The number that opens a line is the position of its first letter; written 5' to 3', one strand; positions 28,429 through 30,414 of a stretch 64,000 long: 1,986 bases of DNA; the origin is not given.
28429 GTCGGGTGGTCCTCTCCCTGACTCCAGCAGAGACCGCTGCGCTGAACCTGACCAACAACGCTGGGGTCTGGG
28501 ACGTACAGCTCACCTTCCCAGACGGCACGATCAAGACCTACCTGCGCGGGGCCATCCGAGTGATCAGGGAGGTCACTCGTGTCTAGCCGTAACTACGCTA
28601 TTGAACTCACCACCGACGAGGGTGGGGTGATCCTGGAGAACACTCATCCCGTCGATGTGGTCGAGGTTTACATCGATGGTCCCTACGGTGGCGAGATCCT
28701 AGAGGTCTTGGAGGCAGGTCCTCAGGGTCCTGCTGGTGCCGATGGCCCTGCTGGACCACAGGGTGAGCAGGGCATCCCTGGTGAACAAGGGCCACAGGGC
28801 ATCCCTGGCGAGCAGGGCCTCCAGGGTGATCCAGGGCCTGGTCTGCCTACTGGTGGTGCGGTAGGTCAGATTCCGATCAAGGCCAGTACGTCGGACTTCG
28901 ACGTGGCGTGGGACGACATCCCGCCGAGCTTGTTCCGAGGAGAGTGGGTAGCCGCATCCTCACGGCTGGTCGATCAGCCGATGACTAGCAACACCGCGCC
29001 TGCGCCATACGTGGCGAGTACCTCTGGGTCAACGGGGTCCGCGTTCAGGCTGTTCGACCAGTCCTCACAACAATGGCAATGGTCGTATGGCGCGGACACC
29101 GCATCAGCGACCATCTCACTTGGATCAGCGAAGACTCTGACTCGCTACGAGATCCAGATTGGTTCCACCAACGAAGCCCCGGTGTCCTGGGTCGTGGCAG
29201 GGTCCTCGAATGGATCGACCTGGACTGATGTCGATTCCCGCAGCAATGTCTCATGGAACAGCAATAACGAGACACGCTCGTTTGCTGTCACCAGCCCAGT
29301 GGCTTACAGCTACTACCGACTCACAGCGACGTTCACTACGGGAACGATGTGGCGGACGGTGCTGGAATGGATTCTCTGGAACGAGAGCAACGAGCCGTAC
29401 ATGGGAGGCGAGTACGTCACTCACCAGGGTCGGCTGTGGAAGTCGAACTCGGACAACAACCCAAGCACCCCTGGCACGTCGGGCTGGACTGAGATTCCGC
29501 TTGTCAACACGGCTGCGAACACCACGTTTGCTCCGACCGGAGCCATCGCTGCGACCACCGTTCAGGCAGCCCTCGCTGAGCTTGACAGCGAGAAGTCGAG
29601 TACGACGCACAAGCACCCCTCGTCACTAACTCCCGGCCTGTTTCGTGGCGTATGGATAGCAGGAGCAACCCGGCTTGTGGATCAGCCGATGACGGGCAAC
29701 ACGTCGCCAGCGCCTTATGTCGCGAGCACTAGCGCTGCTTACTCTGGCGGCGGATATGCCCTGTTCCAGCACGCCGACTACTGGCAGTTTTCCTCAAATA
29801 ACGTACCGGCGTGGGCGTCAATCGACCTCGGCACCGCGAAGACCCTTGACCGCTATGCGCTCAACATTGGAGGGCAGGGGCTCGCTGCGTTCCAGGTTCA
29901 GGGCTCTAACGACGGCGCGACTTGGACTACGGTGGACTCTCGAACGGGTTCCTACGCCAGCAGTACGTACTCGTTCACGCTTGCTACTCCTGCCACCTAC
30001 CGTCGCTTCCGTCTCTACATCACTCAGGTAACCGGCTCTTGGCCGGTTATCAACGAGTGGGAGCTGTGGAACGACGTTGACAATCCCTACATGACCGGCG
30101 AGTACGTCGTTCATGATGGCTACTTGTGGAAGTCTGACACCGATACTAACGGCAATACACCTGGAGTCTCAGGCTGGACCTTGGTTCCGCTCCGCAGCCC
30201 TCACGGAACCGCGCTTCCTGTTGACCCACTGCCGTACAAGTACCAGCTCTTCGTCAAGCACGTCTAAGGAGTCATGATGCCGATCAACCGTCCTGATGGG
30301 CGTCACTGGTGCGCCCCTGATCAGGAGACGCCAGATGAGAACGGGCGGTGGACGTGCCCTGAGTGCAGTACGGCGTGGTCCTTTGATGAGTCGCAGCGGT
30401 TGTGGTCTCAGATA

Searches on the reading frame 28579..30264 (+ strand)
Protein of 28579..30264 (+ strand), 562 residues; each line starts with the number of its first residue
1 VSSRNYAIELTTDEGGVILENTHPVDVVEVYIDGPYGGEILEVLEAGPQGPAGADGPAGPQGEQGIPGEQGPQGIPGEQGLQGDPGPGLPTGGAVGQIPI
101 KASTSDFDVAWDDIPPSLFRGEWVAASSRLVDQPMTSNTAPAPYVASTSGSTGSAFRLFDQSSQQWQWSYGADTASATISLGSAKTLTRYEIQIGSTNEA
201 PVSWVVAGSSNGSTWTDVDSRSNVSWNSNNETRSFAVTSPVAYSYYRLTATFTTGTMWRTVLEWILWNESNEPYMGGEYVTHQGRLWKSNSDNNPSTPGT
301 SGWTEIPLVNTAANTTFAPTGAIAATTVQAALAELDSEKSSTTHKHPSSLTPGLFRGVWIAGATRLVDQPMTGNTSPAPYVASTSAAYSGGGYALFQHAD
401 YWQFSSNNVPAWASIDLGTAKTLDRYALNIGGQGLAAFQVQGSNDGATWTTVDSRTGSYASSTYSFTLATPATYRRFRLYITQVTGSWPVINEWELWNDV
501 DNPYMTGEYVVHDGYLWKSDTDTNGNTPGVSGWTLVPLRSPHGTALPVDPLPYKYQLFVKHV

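Call 66: search_protein_families(library=pfam, proteins=[window:28579-30264:+], max_evalue=0.001)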
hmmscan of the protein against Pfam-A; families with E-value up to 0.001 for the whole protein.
window:28579-30264:+ (562 aa): 3 families
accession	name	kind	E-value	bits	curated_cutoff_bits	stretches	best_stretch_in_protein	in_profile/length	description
PF00754.31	F5_F8_type_C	-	1.7e-20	73.9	28.2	2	382-492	4-123/127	F5/8 type C domain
PF22633.2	F5_F8_type_C_2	-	8.8e-18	65.2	27.8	2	400-479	10-91/91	NedA-like, galactose-binding domain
PF01391.23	Collagen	-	2.3e-05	24.5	27.2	1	47-87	7-47/60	Collagen triple helix repeat (20 copies)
